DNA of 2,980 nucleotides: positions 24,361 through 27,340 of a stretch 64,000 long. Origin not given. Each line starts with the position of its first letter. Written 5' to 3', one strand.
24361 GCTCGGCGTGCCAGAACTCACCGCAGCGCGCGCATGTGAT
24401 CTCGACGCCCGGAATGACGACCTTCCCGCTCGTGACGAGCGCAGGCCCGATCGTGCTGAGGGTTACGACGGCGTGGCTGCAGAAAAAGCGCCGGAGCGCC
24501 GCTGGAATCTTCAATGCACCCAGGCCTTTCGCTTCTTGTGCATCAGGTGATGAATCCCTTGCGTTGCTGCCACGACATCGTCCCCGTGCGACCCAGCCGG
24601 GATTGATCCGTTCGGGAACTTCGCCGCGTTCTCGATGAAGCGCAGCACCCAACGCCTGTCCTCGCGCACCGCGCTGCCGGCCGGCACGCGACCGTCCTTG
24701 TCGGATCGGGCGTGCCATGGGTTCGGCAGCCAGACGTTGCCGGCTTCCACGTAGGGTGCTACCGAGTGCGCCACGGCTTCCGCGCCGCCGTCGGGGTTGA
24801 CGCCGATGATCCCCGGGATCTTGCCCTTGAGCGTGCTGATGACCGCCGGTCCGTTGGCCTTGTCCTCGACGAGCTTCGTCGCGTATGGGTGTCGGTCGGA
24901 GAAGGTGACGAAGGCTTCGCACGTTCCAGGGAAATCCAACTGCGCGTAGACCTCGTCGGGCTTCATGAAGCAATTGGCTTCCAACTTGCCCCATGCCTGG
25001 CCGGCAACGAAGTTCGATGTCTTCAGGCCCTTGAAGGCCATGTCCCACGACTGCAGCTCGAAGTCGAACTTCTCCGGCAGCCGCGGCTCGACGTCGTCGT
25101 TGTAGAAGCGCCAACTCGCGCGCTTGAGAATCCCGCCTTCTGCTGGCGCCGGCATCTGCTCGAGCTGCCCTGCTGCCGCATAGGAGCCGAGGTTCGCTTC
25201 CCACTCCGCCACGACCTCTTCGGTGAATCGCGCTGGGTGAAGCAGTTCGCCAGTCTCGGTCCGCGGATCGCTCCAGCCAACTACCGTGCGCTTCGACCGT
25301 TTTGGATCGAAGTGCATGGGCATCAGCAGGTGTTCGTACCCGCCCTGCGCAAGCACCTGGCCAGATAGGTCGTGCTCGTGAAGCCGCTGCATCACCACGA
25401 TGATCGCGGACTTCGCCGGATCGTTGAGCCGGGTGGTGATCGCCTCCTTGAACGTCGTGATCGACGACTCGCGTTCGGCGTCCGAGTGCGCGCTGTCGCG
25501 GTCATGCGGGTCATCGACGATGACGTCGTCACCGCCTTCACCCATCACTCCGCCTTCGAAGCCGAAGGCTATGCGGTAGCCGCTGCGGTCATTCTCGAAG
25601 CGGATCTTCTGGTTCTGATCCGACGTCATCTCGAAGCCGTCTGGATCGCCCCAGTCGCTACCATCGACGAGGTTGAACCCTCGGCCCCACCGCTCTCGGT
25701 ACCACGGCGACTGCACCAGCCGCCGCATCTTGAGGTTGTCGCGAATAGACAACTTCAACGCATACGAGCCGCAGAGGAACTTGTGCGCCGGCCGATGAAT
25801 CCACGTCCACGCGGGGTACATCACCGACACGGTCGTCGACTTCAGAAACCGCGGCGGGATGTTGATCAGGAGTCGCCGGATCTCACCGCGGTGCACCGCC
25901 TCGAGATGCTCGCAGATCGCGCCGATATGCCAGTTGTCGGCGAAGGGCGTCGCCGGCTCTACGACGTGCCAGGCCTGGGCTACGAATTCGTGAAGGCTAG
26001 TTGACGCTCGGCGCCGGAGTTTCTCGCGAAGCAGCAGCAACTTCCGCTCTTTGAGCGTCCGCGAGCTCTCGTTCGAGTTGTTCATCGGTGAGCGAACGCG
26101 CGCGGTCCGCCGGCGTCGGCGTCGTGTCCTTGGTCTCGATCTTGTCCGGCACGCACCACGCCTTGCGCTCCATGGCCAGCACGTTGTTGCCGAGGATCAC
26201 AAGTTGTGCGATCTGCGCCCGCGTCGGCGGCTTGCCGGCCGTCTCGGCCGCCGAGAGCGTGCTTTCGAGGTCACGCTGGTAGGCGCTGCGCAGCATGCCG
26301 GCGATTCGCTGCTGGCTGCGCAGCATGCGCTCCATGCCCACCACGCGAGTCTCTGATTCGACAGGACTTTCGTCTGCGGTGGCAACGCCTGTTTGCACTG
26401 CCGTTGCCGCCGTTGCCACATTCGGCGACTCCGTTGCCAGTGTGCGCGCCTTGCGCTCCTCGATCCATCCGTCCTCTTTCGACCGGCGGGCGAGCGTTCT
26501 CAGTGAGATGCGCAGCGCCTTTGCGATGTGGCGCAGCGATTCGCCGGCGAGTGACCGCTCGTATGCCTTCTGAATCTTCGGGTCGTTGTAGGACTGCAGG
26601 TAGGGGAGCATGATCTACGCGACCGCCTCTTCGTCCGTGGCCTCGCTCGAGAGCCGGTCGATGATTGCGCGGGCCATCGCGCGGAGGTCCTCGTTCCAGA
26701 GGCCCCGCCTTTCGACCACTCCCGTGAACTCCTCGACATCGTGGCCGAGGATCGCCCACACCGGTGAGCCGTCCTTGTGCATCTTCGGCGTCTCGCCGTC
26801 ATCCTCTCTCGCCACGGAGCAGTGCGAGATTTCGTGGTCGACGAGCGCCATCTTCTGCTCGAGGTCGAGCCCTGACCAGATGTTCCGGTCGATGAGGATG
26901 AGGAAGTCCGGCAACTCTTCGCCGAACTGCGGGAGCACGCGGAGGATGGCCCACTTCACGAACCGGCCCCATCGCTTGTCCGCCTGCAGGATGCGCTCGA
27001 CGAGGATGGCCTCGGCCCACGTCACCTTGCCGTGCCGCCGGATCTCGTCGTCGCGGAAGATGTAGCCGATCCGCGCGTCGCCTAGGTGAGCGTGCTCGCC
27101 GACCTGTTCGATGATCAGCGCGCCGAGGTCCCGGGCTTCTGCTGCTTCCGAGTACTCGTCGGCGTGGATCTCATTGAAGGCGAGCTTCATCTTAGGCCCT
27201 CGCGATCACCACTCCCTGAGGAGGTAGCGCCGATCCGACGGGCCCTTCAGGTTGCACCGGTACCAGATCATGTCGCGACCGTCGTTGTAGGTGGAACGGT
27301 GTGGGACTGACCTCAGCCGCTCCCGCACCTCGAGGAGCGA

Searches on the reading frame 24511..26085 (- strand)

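Call 18: search_protein_families(library=phrogs, proteins=[window:24511-26085:-], max_evalue=0.001)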
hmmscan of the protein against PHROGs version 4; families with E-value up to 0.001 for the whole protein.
window:24511-26085:- (524 aa): 3 families
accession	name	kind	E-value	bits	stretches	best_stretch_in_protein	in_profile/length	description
phrog_38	-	head and packaging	7.9e-77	260.6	1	8-519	256-707/760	terminase large subunit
phrog_4758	-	head and packaging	8.9e-40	137.5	1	21-248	10-221/243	terminase large subunit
phrog_5573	-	head and packaging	1.1e-21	78.4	1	277-460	22-201/250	terminase large subunit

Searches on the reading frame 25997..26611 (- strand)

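Call 18: search_protein_families(library=phrogs, proteins=[window:25997-26611:-], max_evalue=0.001)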
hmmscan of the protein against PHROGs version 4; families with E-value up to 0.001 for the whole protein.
window:25997-26611:- (204 aa): 0 families

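Call 41: search_protein_families(library=pfam, proteins=[window:25997-26611:-], max_evalue=0.01)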
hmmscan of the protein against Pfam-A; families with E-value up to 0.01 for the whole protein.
window:25997-26611:- (204 aa): 1 family
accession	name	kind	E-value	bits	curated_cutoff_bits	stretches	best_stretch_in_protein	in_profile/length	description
PF13384.12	HTH_23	-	0.004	17.4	24.6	0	20-42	14-36/50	Homeodomain-like domain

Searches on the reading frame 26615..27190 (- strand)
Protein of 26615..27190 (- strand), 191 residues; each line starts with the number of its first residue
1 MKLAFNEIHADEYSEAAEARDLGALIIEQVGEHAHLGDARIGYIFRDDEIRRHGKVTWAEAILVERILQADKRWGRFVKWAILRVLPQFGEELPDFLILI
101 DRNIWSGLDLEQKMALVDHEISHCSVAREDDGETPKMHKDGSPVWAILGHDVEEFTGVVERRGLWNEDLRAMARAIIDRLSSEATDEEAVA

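Call 18: search_protein_families(library=phrogs, proteins=[window:26615-27190:-], max_evalue=0.001)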
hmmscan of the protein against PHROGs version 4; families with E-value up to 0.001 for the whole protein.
window:26615-27190:- (191 aa): 2 families
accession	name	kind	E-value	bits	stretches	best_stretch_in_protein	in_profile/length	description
phrog_513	-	integration and excision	1.2e-24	87.9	1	32-176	46-185/208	transposase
phrog_18648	-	unknown function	6.8e-12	46.4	1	114-170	5-61/87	-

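Call 41: search_protein_families(library=pfam, proteins=[window:26615-27190:-], max_evalue=0.01)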
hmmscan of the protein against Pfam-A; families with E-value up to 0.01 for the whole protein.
window:26615-27190:- (191 aa): 1 family
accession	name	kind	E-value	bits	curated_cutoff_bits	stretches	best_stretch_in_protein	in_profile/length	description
PF18894.6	PhageMetallopep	-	3.3e-28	98.9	23.7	1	12-174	2-131/134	Putative phage metallopeptidase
